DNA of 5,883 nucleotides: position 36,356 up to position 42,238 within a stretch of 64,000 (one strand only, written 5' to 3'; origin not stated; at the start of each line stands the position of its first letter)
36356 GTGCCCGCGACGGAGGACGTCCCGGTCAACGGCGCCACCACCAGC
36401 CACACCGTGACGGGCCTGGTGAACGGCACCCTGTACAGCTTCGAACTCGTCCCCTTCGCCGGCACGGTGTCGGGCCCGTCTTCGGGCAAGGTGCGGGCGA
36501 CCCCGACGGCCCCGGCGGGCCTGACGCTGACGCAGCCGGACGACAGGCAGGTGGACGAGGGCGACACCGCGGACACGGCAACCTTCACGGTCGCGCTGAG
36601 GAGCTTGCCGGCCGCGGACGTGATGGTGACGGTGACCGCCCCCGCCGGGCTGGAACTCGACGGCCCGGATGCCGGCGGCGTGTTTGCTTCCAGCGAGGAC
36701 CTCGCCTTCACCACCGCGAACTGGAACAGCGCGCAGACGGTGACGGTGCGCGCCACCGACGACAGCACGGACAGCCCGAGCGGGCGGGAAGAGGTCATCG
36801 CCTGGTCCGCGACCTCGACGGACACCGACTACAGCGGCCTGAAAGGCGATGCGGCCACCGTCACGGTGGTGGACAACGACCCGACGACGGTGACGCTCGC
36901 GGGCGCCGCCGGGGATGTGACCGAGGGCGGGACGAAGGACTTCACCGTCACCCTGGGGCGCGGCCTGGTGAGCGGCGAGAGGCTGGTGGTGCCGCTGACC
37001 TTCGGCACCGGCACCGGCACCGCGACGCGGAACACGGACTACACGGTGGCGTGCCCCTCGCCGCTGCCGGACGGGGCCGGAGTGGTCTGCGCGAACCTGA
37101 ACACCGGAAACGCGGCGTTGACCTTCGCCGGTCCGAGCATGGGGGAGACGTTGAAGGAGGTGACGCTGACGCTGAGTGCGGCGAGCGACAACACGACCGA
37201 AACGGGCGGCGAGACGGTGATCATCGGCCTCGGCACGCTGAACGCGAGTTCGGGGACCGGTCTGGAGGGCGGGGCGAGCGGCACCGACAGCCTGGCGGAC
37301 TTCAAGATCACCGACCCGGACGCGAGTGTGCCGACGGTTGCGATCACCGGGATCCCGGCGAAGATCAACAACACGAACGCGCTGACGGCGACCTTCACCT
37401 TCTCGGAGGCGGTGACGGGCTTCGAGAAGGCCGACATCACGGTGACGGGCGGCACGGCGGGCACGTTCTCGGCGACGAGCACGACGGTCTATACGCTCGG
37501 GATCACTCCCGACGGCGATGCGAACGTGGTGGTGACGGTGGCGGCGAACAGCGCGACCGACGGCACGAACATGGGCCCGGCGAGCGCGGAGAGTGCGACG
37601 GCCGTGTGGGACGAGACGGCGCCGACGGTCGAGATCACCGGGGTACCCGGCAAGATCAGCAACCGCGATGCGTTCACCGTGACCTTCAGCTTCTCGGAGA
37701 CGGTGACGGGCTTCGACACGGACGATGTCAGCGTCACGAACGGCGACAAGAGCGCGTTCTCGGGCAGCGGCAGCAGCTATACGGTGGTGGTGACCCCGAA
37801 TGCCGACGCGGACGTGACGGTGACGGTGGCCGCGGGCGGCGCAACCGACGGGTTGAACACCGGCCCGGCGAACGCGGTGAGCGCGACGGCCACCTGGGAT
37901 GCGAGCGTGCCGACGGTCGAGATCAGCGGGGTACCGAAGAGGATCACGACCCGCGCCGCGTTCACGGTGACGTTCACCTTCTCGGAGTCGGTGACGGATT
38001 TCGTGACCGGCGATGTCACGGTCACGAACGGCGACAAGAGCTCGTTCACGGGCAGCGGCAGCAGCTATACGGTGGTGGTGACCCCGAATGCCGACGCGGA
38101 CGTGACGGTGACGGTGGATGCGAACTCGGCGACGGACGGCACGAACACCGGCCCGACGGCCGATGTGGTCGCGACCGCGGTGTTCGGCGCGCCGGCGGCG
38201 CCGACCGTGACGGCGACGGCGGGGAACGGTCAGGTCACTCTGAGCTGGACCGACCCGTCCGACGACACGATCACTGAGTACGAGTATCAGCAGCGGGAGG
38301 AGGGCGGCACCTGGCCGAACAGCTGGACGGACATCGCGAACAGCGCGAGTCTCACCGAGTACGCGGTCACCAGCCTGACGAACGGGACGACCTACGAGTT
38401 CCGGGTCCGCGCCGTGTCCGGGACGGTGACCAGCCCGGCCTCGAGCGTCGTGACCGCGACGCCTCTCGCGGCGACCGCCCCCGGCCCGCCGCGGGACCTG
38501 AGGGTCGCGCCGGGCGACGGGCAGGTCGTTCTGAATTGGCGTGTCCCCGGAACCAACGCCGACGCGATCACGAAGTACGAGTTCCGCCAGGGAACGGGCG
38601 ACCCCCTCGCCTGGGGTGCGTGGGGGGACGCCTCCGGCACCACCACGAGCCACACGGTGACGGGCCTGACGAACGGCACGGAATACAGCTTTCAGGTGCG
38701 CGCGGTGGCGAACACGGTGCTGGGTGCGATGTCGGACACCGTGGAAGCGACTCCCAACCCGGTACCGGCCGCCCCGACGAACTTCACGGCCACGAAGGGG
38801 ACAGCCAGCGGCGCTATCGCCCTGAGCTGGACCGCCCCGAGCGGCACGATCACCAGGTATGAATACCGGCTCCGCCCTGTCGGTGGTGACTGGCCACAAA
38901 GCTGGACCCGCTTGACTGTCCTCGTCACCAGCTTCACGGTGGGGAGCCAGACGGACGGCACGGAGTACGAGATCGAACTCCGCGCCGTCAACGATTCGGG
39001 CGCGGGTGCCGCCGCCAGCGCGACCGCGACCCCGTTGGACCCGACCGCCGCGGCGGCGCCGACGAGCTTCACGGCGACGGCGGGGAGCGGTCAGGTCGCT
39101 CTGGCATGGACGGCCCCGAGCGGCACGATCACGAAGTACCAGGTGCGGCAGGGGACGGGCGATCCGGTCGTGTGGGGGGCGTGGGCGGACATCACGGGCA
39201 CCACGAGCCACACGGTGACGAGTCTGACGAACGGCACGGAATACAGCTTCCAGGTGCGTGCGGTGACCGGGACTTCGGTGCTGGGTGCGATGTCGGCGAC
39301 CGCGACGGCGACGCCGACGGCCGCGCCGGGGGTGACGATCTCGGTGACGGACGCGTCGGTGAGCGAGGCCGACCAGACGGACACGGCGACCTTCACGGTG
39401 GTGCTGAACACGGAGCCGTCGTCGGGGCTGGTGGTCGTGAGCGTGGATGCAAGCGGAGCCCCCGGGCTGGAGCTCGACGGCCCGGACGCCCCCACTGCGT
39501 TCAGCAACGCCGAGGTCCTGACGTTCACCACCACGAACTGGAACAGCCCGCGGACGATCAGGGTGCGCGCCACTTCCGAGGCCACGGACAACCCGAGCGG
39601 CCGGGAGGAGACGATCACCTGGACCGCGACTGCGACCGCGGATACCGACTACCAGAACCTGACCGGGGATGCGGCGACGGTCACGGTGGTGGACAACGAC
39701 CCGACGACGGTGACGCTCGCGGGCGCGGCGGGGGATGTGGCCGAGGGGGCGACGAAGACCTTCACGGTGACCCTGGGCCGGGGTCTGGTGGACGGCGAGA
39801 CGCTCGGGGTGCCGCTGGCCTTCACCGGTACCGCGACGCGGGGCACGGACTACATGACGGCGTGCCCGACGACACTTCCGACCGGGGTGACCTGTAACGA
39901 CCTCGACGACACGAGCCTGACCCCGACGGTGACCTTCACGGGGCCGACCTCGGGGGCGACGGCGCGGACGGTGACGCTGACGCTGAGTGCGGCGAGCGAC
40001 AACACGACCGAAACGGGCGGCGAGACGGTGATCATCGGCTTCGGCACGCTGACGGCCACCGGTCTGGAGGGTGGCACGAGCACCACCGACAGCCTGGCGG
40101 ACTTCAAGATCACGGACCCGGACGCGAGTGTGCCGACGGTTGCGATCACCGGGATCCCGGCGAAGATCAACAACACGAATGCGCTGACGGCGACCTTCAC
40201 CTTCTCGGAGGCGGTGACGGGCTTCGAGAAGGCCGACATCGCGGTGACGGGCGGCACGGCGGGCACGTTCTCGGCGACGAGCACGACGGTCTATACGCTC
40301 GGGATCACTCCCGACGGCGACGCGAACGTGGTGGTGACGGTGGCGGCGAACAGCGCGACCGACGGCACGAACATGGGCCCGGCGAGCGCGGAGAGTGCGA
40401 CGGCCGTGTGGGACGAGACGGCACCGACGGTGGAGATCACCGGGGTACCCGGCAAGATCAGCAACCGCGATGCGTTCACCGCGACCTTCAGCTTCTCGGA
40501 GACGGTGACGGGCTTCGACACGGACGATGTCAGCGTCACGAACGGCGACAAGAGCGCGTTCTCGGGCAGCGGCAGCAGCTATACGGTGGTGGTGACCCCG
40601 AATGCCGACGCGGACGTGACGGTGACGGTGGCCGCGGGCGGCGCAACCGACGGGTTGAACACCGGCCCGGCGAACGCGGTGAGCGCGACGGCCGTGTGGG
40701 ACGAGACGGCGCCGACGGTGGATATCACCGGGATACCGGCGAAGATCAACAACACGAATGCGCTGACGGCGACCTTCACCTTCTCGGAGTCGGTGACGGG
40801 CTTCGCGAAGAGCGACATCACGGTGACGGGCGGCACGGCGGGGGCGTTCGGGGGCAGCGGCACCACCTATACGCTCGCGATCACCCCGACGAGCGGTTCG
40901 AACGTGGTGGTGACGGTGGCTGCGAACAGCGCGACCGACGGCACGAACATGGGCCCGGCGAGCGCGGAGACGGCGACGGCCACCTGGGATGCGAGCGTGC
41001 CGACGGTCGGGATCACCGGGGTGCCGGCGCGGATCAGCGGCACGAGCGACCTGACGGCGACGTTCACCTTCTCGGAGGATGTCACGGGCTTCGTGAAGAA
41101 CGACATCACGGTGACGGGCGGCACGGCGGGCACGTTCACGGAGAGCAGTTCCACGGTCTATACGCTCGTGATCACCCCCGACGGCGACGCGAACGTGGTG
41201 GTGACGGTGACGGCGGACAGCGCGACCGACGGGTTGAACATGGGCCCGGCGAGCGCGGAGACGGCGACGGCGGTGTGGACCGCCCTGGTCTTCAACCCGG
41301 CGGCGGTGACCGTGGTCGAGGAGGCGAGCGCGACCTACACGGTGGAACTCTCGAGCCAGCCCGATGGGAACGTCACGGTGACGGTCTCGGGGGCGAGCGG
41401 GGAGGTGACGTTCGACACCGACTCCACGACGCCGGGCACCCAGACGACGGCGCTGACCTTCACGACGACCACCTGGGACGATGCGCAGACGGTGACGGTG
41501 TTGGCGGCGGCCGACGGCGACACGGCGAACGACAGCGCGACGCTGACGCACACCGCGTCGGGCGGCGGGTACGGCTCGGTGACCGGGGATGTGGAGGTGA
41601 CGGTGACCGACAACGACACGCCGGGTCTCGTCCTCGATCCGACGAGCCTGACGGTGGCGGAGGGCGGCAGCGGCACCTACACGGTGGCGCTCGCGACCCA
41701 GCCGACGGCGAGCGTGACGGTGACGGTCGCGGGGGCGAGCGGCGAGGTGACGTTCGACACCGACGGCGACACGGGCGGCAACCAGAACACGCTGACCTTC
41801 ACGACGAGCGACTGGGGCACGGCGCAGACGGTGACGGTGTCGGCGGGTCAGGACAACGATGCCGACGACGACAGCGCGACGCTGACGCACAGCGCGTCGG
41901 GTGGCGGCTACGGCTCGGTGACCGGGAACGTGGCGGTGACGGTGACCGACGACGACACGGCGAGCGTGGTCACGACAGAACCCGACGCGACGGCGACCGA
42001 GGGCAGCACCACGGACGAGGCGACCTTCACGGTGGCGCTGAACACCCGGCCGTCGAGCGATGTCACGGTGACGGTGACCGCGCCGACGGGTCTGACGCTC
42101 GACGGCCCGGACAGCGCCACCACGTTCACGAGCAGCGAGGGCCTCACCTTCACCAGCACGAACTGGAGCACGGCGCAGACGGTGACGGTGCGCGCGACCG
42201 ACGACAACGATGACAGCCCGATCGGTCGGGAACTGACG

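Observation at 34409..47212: Giant modular autotransporter-like adhesin with near-identical intragenic DNA repeats (recombination and size-variation hotspots)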

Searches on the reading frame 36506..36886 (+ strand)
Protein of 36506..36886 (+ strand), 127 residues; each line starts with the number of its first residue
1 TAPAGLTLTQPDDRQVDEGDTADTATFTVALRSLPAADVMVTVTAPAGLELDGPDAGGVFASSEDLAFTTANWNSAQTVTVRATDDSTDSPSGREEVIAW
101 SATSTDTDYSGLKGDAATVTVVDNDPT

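Call 43: search_solved_structures(query=A3, max_evalue=10)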
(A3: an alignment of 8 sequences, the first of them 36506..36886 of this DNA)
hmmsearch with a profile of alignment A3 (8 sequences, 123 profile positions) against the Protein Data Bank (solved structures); distinct sequences matched with E-value up to 10: 10.
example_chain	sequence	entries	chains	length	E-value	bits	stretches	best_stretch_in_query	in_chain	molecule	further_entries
6l62_L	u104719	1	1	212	0.45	14.1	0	49-88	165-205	Light chain of Fab fragment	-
1j5o_L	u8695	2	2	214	0.47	14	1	47-89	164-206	ANTIBODY (LIGHT CHAIN) | FAB FRAGMENT OF MONOCLONAL ANTIBODY 28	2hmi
1mfb_L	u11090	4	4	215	0.66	13.6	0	25-55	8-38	IGG1-LAMBDA SE155-4 FAB (LIGHT CHAIN)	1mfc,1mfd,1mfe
9i4b_L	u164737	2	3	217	1.2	12.8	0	43-84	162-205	light chain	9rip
7lfa_D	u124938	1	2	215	1.4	12.5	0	25-52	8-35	Fab 3B6 light chain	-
1nj9_L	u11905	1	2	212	1.8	12.2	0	42-81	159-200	immunoglobulin variable chain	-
4dcq_A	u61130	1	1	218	2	12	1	10-85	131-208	3B5H10 FAB Light Chain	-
7u8c_L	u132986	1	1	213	3.6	11.2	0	25-50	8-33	MORab 15B6 Fab light chain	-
1wc7_A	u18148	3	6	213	3.9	11.1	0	49-88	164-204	FAB FRAGMENT OF CATALYTIC ANTIBODY 15A9, LIGHT CHAIN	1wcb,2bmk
5m6i_B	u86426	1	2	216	9.4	9.8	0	42-84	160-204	light chain dimer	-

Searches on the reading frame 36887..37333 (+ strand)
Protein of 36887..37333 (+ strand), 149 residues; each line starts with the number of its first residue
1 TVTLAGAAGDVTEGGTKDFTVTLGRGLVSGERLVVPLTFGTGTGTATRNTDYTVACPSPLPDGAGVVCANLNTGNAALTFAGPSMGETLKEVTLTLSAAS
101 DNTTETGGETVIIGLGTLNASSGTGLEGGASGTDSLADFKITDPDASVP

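Call 42: search_solved_structures(query=A2, max_evalue=10)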
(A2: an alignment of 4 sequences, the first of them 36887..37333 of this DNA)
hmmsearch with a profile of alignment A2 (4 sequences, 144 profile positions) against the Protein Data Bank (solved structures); distinct sequences matched with E-value up to 10: 10.
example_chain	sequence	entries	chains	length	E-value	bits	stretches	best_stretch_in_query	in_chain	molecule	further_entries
9ixv_L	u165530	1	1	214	0.57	13.3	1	34-107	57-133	Light chain from KNIH-88, monoclonal antibody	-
4kvn_L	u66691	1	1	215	0.73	12.9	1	33-107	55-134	Human IgG Light Chain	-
6p3s_B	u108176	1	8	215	0.87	12.7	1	34-107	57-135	Human Fab H5.28 light chain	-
8tuz_L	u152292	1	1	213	0.9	12.6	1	33-107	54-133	Light chain of human monoclonal antibody 857-2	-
9udq_A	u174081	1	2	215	0.92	12.6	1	34-107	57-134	Light Chain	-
7bei_L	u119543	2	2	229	0.96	12.5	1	34-107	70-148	COVOX-150 light chain | COVOX-150 Fab light chain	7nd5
7zf8_L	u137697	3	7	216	0.97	12.5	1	34-107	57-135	COVOX-150 light chain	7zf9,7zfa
9uax_B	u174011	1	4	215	1.1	12.4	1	34-105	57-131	AS4C antibody heavy chain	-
7chp_L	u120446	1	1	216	1.1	12.3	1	34-107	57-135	antibody P5A-3C8 light chain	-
6p3r_B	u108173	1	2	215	1.3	12.1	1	34-107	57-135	Human Fab H5.31 light chain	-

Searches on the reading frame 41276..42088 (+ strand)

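Call 9: search_protein_families(library=pfam, proteins=[window:41276-42088:+], max_evalue=10)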
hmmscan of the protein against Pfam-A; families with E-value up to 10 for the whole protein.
seq(271 aa): 14 families
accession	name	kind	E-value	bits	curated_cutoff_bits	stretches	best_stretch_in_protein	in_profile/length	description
PF17766.7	fn3_6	-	0.00099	19.7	26.4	2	10-71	24-90/99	Fibronectin type-III domain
PF07865.16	DUF1652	-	0.0032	17.8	23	1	6-40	11-45/67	Protein of unknown function (DUF1652)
PF18454.7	Mtd_N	-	0.0099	16.2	26.3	2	33-50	11-27/37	Major tropism determinant N-terminal domain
PF02510.20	SPAN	-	0.012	16.3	24.8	1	169-204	3-36/84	Surface presentation of antigen domain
PF12021.13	DUF3509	-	0.012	15.9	25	1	13-45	5-38/87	Protein of unknown function (DUF3509)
PF13927.12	Ig_3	-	0.023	15.7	30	2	116-178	2-64/78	Immunoglobulin domain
PF04862.18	DUF642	-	0.024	14.9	27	2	19-67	82-128/157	Protein of unknown function (DUF642)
PF23623.1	GBD_IRG7_N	-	0.11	13.1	27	1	10-65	15-69/95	IRG7 N-terminal galactose binding domain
PF19972.4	TCAD3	-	0.16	12.3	27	0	147-161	21-35/48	Ternary complex associated domain 3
PF11589.14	DUF3244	-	0.18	12.2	25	0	12-45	58-91/96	Domain of unknown function (DUF3244)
PF20579.4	LapA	-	0.24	12.3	27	1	9-77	9-74/99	LapA domain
PF11211.13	DUF2997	-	0.43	10.9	24.1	1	28-43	6-21/47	Protein of unknown function (DUF2997)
PF03413.25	PepSY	-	0.9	10.3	24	1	14-45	26-57/60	Peptidase propeptide and YPEB domain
PF14059.11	DUF4251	-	1.7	9.1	27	0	14-38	96-120/133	Domain of unknown function (DUF4251)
